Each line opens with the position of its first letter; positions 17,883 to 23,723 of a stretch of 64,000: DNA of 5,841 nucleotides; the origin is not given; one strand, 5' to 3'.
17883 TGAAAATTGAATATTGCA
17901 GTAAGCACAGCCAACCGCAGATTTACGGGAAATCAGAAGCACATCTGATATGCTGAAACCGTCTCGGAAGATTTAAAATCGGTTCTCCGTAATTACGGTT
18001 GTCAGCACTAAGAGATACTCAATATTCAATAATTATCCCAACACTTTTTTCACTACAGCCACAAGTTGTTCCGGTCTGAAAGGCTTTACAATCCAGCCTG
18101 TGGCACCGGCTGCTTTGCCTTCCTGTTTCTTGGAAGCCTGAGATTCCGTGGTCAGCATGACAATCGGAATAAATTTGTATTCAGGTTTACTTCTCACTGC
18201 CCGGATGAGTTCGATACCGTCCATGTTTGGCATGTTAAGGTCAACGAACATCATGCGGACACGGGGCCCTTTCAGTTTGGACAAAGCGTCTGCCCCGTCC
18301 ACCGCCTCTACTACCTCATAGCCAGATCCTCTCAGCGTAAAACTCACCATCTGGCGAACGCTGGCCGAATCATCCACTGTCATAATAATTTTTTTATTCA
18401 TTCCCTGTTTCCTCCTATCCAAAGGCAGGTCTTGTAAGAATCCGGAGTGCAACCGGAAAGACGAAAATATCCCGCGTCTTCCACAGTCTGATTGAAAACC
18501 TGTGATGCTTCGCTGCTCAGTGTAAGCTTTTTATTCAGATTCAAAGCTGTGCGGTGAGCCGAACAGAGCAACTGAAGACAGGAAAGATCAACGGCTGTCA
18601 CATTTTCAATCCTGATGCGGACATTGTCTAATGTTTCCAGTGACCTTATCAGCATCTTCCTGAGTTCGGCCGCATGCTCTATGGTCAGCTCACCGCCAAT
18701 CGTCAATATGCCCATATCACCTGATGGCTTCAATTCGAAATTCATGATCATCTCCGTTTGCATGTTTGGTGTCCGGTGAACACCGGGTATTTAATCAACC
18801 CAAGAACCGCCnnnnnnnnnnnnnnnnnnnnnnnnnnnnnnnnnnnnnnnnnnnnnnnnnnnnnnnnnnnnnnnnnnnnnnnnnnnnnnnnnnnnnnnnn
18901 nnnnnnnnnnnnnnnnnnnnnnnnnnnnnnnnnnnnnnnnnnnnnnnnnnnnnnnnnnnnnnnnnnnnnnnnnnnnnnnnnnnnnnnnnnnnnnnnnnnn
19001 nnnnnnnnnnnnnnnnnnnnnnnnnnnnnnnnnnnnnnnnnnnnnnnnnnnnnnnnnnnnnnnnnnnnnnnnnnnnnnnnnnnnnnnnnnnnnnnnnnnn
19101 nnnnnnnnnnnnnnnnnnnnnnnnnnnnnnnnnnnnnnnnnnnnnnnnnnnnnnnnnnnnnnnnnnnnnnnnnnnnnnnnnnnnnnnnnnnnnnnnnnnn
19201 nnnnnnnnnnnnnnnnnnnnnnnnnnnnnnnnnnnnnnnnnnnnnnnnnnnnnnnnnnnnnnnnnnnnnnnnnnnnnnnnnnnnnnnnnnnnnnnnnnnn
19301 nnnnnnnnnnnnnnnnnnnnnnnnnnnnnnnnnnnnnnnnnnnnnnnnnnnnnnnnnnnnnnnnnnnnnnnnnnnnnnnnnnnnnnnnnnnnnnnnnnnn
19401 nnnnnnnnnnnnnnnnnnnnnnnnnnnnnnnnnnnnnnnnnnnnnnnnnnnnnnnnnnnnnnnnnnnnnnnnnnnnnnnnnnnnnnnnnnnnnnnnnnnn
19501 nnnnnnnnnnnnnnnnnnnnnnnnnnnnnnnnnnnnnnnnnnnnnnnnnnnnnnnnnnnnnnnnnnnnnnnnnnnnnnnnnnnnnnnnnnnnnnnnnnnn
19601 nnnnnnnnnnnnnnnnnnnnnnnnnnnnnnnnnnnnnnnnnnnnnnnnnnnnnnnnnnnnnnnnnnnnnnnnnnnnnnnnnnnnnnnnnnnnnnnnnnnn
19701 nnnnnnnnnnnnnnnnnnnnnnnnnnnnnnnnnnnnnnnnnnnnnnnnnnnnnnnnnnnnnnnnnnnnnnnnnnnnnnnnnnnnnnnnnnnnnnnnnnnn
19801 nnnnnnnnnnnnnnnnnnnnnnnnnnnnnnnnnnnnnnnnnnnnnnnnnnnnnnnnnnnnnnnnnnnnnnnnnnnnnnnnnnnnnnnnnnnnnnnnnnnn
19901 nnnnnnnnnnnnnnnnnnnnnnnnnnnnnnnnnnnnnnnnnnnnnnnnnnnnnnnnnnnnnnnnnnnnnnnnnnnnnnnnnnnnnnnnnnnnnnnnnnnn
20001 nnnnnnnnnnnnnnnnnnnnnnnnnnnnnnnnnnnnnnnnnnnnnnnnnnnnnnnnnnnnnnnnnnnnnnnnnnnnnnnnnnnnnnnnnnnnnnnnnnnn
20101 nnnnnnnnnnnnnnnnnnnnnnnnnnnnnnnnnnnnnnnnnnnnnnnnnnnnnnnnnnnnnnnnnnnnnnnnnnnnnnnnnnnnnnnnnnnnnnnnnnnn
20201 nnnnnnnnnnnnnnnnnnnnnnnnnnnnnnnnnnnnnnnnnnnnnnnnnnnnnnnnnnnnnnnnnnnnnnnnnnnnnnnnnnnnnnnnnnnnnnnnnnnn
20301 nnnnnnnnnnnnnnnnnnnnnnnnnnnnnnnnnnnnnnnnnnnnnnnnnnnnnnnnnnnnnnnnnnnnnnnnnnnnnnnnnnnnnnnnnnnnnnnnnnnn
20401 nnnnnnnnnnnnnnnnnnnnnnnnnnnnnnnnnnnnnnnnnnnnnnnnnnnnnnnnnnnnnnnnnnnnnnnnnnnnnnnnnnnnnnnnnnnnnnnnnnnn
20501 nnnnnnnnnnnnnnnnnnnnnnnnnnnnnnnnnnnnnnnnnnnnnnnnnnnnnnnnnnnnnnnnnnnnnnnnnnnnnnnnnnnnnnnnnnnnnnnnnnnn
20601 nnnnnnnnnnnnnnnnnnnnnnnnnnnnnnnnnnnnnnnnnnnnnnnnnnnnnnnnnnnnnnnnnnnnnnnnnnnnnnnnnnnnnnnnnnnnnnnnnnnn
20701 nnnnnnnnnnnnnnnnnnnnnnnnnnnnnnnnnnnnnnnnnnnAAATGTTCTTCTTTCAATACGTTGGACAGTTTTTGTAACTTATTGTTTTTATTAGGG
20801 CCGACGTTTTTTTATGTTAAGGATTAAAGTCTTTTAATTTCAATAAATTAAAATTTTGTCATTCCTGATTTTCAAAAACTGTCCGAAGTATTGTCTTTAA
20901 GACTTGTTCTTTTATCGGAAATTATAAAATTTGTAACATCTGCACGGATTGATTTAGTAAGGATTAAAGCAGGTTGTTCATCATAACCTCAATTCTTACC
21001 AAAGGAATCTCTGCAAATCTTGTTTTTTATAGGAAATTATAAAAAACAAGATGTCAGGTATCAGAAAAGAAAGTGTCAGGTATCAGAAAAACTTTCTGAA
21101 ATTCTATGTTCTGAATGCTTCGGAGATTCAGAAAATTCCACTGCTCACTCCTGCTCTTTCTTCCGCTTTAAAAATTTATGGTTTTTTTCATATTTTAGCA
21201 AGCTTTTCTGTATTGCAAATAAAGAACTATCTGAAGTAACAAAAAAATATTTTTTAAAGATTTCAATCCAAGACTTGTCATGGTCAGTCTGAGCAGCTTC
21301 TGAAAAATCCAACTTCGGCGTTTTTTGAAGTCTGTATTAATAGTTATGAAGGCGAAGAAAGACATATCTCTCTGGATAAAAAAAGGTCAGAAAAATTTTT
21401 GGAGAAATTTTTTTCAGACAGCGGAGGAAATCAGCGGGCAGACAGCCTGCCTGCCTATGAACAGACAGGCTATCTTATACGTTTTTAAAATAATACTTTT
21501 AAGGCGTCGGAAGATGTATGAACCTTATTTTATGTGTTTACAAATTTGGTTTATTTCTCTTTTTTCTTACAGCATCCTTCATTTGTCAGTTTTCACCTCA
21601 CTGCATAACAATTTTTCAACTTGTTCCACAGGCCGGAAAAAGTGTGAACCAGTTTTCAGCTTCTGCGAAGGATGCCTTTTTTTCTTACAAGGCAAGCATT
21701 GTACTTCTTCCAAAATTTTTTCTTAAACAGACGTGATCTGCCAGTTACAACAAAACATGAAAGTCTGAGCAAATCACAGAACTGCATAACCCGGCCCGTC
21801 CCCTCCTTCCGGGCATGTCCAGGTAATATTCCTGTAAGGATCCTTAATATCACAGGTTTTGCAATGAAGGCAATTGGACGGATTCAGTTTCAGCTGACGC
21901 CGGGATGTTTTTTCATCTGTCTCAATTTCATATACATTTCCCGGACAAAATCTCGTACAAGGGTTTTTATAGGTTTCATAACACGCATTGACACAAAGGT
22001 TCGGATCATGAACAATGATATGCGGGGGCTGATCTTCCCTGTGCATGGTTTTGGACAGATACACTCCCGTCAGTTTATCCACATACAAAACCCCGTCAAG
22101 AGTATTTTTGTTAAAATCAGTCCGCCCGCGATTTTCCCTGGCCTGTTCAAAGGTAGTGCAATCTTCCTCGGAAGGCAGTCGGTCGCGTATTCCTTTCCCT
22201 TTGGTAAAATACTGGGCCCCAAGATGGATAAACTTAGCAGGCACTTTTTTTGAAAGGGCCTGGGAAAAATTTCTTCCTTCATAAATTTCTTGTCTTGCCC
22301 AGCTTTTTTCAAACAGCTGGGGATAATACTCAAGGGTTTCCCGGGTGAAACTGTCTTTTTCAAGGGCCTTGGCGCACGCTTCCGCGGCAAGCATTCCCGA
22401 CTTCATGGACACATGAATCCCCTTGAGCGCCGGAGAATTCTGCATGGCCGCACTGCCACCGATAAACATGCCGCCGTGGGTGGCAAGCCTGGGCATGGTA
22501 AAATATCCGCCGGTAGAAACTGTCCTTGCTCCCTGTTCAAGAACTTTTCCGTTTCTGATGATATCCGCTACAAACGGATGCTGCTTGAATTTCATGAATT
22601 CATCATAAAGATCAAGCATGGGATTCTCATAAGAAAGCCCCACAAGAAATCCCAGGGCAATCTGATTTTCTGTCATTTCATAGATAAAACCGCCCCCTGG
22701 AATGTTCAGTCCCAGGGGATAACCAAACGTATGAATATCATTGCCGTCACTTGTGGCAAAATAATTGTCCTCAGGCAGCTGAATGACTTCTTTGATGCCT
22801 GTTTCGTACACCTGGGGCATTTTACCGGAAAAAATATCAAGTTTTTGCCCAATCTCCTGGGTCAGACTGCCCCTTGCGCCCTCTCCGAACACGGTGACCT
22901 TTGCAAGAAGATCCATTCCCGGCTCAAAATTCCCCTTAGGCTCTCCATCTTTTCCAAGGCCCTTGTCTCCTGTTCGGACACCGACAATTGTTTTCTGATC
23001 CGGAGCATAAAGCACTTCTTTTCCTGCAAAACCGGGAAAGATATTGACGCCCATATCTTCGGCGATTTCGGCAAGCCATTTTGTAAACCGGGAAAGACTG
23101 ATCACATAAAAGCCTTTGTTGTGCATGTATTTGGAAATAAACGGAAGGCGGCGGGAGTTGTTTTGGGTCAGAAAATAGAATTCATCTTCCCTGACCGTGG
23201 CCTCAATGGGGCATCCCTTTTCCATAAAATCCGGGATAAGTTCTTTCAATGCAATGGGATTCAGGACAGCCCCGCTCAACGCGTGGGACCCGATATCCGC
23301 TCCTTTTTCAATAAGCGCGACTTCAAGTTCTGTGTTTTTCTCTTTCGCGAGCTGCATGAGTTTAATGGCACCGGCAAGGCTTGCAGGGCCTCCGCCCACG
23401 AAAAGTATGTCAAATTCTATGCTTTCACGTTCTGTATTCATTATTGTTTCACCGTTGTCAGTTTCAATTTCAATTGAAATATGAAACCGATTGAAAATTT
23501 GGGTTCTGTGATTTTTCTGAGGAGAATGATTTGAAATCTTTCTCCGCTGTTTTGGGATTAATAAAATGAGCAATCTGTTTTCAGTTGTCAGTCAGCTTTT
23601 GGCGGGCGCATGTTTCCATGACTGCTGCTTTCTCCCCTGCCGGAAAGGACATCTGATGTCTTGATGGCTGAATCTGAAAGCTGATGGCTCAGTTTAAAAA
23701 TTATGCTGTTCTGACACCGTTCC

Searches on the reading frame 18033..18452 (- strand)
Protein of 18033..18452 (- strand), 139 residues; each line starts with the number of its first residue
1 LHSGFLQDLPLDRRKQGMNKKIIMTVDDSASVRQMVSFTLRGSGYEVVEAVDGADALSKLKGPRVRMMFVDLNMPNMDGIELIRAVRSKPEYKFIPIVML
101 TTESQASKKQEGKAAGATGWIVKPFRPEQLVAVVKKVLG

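Call 52: search_protein_families(library=pfam, proteins=[window:18033-18452:-])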
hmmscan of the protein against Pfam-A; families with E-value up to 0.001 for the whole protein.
window:18033-18452:- (139 aa): 1 family
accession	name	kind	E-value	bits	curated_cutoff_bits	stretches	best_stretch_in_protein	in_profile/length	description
PF00072.30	Response_reg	-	6.6e-26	91.1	30.2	1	23-134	1-110/111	Response regulator receiver domain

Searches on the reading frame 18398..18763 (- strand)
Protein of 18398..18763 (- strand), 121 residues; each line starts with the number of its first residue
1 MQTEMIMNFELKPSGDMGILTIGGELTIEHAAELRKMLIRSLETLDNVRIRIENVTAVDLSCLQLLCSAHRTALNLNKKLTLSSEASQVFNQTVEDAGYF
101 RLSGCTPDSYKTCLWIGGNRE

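Call 52: search_protein_families(library=pfam, proteins=[window:18398-18763:-])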
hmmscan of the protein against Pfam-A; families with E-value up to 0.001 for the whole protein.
window:18398-18763:- (121 aa): 2 families
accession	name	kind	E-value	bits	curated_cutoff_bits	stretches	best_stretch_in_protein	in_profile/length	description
PF13466.11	STAS_2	-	4.7e-11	43.2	29.2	1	20-95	1-75/80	STAS domain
PF01740.26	STAS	-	1e-07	32.1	22.6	1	10-102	3-96/106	STAS domain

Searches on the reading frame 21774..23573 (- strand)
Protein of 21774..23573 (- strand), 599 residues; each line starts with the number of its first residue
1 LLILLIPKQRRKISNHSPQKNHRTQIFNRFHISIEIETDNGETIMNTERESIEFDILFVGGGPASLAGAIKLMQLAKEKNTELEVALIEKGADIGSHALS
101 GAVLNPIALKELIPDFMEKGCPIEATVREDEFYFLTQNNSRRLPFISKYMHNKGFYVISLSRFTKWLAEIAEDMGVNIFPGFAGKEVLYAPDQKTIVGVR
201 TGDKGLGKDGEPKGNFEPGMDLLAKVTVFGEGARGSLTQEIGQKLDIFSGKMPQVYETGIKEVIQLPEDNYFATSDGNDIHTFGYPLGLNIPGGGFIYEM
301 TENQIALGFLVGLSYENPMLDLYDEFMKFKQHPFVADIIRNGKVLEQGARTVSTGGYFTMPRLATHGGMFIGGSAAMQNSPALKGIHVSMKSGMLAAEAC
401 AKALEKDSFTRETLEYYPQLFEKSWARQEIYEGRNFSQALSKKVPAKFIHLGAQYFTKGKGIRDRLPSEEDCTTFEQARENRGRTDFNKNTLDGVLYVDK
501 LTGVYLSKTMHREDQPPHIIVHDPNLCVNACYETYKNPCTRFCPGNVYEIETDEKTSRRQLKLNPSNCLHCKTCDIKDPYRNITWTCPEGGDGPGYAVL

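Call 51: search_protein_families(library=pfam, proteins=[window:21774-23573:-])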
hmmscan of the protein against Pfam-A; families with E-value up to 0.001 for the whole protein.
window:21774-23573:- (599 aa): 2 families
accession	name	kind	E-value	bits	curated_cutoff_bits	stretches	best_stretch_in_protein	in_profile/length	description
PF05187.19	Fer4_ETF_QO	-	7.8e-39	132.4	24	1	494-596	1-103/104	Electron transfer flavoprotein-ubiquinone oxidoreductase, 4Fe-4S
PF21162.3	ETFQO_UQ-bd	-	6.1e-25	88.1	27.7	1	256-352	1-96/96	ETF-QO, ubiquinone-binding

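Call 71: find_homologous_proteins(query=window:21774-23573:-, max_evalue=1e-100)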
Query window:21774-23573:- (599 aa): 5899 proteins with E <= 1e-100 among 8000 candidates; the best 120 are listed.
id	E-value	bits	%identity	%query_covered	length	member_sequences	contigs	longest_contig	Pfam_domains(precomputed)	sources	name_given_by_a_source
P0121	0.0e+0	1297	100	93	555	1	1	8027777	PF05187.20,PF21162.4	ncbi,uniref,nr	ncbi:electron transfer flavoprotein-ubiquinone oxidoreductase [Desulfonema magnum]|uniref:Electron t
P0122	0.0e+0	1052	79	92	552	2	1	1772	PF05187.20,PF21162.4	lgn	-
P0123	0.0e+0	1052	79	93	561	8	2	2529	PF05187.20,PF21162.4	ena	-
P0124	0.0e+0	1038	78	93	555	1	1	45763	PF05187.20,PF21162.4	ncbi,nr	ncbi:electron transfer flavoprotein-ubiquinone oxidoreductase [Desulfococcaceae bacterium HSG8]|nr:e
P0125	0.0e+0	1029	78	93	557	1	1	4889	PF05187.20,PF21162.4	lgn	-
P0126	0.0e+0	1023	78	93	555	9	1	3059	PF05187.20,PF21162.4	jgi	-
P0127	0.0e+0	1014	77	93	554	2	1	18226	PF05187.20,PF21162.4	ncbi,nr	ncbi:MAG: electron transfer flavoprotein-ubiquinone oxidoreductase [Desulfobacterales bacterium]|nr:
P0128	0.0e+0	1013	75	93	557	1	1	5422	PF05187.20,PF21162.4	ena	-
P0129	0.0e+0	1013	75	93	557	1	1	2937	PF05187.20,PF21162.4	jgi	jgi:electron-transferring-flavoprotein dehydrogenase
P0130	0.0e+0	1012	75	93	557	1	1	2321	PF05187.20,PF21162.4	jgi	jgi:electron-transferring-flavoprotein dehydrogenase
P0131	0.0e+0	1012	75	93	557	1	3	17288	PF05187.20,PF21162.4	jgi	jgi:electron-transferring-flavoprotein dehydrogenase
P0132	0.0e+0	1012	75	93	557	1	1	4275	PF05187.20,PF21162.4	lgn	-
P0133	0.0e+0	1012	75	93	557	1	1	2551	PF05187.20,PF21162.4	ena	-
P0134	0.0e+0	1012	76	93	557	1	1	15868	PF05187.20,PF21162.4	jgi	jgi:electron-transferring-flavoprotein dehydrogenase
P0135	0.0e+0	1012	75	93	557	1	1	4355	PF05187.20,PF21162.4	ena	-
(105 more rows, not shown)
